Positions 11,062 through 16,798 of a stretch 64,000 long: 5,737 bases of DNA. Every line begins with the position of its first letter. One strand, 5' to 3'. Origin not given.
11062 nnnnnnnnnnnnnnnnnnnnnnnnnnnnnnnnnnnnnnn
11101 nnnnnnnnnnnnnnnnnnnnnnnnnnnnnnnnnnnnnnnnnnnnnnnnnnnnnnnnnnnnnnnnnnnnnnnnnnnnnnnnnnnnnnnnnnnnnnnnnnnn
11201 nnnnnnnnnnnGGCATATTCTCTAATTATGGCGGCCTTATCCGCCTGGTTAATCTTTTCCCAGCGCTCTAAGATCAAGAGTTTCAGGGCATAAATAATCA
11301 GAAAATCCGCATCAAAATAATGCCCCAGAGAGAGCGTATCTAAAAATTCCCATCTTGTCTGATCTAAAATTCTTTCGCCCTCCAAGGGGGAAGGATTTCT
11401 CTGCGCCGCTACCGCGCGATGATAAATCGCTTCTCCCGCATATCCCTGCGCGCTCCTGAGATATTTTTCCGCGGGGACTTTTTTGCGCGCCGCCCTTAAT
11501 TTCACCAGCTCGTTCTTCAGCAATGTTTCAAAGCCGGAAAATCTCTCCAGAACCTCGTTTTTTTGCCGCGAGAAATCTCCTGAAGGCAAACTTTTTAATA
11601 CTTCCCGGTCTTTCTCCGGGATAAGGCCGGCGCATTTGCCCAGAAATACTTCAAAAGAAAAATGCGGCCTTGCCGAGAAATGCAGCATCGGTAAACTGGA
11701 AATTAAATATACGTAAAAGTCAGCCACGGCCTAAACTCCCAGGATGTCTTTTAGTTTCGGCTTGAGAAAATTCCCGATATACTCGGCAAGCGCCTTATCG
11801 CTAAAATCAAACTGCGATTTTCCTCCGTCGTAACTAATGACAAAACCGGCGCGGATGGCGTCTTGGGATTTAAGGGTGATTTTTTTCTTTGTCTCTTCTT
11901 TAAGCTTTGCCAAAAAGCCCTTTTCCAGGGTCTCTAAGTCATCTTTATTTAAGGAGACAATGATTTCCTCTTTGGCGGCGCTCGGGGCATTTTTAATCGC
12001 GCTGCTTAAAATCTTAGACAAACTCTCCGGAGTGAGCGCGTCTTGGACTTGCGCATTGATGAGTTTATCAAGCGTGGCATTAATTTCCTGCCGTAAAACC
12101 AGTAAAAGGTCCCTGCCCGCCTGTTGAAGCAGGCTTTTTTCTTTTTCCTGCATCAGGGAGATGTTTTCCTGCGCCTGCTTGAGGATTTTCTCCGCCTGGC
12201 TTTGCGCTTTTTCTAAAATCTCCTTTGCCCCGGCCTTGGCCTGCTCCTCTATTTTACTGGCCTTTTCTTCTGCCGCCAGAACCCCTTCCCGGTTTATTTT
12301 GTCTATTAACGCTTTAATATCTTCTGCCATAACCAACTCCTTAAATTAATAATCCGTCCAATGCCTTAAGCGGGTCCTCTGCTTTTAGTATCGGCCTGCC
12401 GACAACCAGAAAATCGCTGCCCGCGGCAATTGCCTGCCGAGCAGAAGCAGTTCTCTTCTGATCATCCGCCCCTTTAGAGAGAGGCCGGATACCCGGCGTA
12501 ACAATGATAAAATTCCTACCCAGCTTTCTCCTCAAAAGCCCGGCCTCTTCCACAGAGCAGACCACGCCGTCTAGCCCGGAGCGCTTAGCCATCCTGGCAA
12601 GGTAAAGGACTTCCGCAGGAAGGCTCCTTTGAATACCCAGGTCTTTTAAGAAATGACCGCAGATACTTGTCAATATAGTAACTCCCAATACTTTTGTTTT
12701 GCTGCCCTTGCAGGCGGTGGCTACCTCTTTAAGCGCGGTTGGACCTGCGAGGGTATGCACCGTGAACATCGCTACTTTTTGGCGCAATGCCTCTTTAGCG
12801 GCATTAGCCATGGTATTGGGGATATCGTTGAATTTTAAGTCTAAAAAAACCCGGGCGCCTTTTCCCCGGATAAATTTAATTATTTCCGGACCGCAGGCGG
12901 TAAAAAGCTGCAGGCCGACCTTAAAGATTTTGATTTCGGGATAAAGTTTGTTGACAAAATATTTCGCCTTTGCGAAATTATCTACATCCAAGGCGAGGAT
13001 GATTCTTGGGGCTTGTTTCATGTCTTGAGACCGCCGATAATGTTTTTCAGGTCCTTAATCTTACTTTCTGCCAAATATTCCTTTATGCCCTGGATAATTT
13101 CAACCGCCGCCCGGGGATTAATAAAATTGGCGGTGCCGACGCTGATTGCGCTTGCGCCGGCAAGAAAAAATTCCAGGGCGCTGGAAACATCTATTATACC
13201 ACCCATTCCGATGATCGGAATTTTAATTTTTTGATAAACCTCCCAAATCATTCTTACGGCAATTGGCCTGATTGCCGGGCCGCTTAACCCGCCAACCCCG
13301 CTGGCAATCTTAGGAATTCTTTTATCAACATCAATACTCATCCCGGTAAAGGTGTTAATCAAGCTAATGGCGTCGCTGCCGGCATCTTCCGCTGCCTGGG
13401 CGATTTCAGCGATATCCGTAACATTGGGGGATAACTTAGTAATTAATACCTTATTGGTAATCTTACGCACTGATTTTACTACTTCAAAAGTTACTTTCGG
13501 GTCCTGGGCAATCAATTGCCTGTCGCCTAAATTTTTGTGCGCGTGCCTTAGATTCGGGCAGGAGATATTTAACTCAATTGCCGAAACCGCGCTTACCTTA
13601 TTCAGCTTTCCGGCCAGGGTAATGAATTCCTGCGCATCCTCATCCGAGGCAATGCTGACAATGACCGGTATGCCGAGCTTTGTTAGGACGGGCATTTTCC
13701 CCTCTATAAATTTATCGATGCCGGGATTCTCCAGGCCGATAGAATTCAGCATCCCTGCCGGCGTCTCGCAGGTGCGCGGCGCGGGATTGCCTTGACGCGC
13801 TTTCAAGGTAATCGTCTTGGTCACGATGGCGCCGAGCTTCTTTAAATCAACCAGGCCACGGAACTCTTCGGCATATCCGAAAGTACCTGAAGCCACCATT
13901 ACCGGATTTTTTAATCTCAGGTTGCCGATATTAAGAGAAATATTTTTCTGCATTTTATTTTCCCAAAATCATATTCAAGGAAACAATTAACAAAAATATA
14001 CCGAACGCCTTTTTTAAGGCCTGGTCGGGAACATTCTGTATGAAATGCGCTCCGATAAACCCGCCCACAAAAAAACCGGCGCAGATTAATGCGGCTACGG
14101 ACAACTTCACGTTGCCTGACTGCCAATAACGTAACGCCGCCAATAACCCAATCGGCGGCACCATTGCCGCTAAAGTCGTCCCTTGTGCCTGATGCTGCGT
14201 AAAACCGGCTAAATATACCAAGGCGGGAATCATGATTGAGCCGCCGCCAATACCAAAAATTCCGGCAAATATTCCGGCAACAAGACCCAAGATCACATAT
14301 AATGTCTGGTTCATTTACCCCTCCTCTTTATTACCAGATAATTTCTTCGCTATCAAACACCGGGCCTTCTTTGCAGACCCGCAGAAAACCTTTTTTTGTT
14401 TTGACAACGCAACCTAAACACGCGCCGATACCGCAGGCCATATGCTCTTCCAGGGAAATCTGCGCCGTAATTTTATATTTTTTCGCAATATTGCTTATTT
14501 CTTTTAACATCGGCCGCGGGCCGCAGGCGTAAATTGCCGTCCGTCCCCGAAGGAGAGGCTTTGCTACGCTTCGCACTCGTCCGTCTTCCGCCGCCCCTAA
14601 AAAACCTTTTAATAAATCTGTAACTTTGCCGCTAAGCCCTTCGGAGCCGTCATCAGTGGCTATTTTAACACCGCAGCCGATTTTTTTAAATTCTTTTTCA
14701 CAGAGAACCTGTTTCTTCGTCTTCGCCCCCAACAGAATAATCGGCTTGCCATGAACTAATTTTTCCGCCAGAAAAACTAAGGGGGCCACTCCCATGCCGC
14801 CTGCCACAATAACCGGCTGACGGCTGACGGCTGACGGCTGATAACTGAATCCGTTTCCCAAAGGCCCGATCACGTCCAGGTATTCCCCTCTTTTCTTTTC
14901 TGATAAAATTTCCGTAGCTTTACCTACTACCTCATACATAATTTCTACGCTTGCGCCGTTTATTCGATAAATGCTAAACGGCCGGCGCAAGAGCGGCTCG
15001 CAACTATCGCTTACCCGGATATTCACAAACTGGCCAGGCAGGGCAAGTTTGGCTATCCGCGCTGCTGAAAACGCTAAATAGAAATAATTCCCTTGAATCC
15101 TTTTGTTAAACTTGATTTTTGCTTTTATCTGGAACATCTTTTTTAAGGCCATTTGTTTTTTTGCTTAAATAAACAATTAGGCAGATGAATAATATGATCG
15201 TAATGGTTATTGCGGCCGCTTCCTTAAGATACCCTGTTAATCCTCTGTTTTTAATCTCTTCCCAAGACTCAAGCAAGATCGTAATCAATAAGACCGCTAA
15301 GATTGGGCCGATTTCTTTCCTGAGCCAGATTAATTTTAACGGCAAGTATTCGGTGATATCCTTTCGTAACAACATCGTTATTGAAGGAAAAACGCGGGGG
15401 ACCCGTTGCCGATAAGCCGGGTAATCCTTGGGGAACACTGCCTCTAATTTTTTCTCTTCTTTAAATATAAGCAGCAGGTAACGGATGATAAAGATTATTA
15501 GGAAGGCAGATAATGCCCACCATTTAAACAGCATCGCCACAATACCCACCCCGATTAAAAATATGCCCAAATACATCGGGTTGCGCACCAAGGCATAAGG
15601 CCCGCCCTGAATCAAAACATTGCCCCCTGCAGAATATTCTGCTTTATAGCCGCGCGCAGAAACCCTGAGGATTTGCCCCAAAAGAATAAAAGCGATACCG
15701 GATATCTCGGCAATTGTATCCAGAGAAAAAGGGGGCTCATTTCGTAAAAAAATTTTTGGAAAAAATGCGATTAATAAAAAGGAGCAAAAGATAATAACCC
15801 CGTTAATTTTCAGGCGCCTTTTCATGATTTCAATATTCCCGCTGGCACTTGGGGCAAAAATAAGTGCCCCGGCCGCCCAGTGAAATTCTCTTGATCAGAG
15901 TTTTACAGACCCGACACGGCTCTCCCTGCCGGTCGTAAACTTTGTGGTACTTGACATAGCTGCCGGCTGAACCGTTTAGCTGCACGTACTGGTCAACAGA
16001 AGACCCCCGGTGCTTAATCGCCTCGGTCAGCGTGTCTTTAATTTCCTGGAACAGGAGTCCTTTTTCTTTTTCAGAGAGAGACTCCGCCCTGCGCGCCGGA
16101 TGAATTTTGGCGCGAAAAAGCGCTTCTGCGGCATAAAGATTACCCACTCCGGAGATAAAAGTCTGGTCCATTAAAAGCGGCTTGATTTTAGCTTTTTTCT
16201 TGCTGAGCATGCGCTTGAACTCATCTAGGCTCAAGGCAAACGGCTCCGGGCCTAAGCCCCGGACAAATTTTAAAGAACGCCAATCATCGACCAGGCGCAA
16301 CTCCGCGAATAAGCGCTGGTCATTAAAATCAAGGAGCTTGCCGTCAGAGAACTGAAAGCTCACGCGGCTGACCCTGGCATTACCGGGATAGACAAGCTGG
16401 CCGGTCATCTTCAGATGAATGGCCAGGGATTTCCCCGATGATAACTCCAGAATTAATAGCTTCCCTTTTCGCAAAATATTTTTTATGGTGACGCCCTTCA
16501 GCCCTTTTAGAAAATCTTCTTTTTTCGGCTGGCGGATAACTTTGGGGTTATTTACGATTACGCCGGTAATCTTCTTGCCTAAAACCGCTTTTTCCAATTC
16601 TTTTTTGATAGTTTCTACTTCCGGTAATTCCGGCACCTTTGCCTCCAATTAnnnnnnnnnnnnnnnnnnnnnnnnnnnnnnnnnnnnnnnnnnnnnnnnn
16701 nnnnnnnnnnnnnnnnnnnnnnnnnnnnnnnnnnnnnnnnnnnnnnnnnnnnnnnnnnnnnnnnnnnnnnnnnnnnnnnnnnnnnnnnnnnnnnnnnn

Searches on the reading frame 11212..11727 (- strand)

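Call 9: search_protein_families(library=pfam, proteins=[window:11212-11727:-], max_evalue=0.001)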
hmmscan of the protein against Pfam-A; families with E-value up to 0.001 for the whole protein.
window:11212-11727:- (172 aa): 1 family
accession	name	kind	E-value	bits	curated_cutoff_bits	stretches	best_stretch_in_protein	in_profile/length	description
PF10962.13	DUF2764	-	6.4e-10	39.6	24.1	1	104-163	195-255/271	Protein of unknown function (DUF2764)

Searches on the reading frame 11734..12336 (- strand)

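Call 9: search_protein_families(library=pfam, proteins=[window:11734-12336:-], max_evalue=0.001)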
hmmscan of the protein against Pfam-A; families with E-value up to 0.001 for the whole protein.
window:11734-12336:- (201 aa): 2 families
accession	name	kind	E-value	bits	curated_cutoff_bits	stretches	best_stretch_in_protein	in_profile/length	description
PF01991.23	vATP-synt_E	-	1.7e-06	28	24.2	1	22-160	6-153/199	ATP synthase (E/31 kDa) subunit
PF06188.17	HrpE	-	0.00098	19.5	23.5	0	16-113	22-110/191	HrpE/YscL/FliH and V-type ATPase subunit E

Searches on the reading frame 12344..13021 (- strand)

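Call 9: search_protein_families(library=pfam, proteins=[window:12344-13021:-], max_evalue=0.001)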
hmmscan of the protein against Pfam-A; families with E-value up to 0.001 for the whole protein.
window:12344-13021:- (226 aa): 1 family
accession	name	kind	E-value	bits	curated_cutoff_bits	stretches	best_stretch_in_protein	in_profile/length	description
PF00215.30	OMPdecase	-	1e-53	182.9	27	1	5-221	1-218/221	Orotidine 5'-phosphate decarboxylase / HUMPS family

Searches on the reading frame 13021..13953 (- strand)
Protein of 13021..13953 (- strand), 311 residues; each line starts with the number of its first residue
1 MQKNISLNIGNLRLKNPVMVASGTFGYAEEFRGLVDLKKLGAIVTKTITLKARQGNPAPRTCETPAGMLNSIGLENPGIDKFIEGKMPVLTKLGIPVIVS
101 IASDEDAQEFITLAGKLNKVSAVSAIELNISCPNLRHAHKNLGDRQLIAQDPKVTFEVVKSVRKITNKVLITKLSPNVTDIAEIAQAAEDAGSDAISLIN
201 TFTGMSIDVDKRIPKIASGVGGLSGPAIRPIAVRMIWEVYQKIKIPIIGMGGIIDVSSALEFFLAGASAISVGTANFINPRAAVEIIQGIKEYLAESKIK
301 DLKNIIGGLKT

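Call 69: search_protein_families(library=pfam, proteins=[window:13021-13953:-], max_evalue=0.00001)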
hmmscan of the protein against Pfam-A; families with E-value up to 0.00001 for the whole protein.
window:13021-13953:- (311 aa): 2 families
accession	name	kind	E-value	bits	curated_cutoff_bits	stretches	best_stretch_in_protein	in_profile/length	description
PF01180.27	DHO_dh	-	1.7e-75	254.4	27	1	7-294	4-291/291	Dihydroorotate dehydrogenase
PF01207.24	Dus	-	1.1e-07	31.7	20.4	0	97-196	56-155/311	Dihydrouridine synthase (Dus)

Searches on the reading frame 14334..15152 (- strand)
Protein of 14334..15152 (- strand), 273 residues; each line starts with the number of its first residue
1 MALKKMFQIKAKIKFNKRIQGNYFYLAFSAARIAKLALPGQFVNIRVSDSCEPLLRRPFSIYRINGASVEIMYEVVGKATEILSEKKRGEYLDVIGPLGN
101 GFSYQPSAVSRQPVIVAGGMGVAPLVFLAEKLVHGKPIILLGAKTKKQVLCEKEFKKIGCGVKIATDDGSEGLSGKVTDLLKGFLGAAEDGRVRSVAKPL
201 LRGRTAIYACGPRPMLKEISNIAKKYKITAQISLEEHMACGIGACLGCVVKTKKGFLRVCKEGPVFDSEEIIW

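Call 69: search_protein_families(library=pfam, proteins=[window:14334-15152:-], max_evalue=0.00001)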
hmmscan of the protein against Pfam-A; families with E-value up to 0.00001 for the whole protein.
window:14334-15152:- (273 aa): 1 family
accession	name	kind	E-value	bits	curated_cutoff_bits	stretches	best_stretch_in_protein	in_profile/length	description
PF10418.14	DHODB_Fe-S_bind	-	4.1e-17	62.1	23.9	1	235-271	1-40/41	Iron-sulfur cluster binding domain of dihydroorotate dehydrogenase B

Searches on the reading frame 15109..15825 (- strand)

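Call 69: search_protein_families(library=pfam, proteins=[window:15109-15825:-], max_evalue=0.00001)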
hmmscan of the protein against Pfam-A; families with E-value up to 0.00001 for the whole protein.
window:15109-15825:- (239 aa): 2 families
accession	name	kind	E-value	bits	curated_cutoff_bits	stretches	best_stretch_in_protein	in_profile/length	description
PF04191.18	PEMT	-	1.6e-08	35.3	25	1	43-133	6-104/105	Phospholipid methyltransferase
PF04140.19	ICMT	-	7.7e-06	26.7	24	1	68-127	32-93/95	Isoprenylcysteine carboxyl methyltransferase (ICMT) family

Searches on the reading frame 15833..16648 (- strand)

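Call 69: search_protein_families(library=pfam, proteins=[window:15833-16648:-], max_evalue=0.00001)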
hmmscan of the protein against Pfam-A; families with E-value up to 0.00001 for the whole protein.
window:15833-16648:- (272 aa): 3 families
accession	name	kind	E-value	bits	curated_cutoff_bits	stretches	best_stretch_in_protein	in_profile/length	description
PF01149.29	Fapy_DNA_glyco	-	1.2e-29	103.8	25.5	1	6-116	2-116/117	Formamidopyrimidine-DNA glycosylase N-terminal domain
PF06831.19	H2TH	-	1.7e-27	95.6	34.7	1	132-219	1-90/93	Formamidopyrimidine-DNA glycosylase H2TH domain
PF06827.20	zf-FPG_IleRS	-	9.7e-11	41.7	21.3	1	242-269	1-28/30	Zinc finger found in FPG and IleRS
